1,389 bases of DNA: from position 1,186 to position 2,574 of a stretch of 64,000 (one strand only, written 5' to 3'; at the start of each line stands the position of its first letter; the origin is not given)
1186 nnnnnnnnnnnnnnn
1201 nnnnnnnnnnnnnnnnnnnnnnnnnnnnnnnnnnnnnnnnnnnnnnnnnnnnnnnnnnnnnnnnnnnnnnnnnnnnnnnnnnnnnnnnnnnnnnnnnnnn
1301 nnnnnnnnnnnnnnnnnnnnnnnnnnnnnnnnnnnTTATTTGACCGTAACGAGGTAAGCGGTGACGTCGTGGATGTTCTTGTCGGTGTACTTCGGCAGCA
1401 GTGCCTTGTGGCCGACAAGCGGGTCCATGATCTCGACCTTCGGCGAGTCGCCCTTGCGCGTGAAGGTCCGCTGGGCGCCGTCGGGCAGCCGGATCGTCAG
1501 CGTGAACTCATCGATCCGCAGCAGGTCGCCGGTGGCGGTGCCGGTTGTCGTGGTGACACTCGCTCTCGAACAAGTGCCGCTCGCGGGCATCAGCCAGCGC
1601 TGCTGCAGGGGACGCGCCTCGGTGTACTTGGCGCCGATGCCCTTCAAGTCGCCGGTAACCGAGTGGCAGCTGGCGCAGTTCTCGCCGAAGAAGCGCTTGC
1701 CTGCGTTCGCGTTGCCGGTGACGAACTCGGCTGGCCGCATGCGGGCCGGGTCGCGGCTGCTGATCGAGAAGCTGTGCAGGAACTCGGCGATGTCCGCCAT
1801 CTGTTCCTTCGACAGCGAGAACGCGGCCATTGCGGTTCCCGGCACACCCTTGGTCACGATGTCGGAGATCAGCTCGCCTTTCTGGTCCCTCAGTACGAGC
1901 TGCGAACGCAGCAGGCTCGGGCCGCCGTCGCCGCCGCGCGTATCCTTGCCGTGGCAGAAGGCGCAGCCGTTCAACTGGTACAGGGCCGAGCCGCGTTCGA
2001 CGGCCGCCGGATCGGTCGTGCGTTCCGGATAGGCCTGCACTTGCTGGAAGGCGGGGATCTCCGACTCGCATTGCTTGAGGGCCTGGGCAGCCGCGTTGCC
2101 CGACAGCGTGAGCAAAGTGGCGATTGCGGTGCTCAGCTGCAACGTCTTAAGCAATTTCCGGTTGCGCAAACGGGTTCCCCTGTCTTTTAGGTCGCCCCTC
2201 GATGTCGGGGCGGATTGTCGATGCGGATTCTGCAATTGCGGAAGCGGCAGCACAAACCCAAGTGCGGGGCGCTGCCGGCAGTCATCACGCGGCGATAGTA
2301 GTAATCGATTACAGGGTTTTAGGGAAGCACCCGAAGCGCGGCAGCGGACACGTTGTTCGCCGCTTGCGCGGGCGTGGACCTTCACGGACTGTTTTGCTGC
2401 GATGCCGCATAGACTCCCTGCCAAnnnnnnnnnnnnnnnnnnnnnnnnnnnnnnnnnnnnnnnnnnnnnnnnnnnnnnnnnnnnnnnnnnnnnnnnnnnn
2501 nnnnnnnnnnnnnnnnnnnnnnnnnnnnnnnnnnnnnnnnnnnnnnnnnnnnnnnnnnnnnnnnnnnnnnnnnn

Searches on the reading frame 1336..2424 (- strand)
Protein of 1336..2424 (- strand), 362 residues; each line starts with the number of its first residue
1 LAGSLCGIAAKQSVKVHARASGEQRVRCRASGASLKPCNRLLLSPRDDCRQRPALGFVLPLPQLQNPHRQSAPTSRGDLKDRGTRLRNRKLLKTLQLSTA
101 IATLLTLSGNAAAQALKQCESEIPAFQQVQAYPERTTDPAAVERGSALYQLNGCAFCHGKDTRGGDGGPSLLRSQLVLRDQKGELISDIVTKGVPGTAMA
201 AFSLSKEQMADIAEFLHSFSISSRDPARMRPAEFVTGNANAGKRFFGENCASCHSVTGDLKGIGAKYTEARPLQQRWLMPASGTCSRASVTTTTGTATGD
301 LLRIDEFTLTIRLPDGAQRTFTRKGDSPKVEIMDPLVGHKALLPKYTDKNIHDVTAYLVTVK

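Call 34: search_protein_families(library=pfam, proteins=[window:1336-2424:-], max_evalue=0.001)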
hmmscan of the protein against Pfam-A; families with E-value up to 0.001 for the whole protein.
window:1336-2424:- (362 aa): 2 families
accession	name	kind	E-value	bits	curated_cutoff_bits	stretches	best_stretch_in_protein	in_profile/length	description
PF00034.26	Cytochrom_C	-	3.8e-16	60.6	21.3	2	142-218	1-88/90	Cytochrome c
PF13442.11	Cytochrome_CBB3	-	2.4e-15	57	27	1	140-216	1-68/68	Cytochrome C oxidase, cbb3-type, subunit III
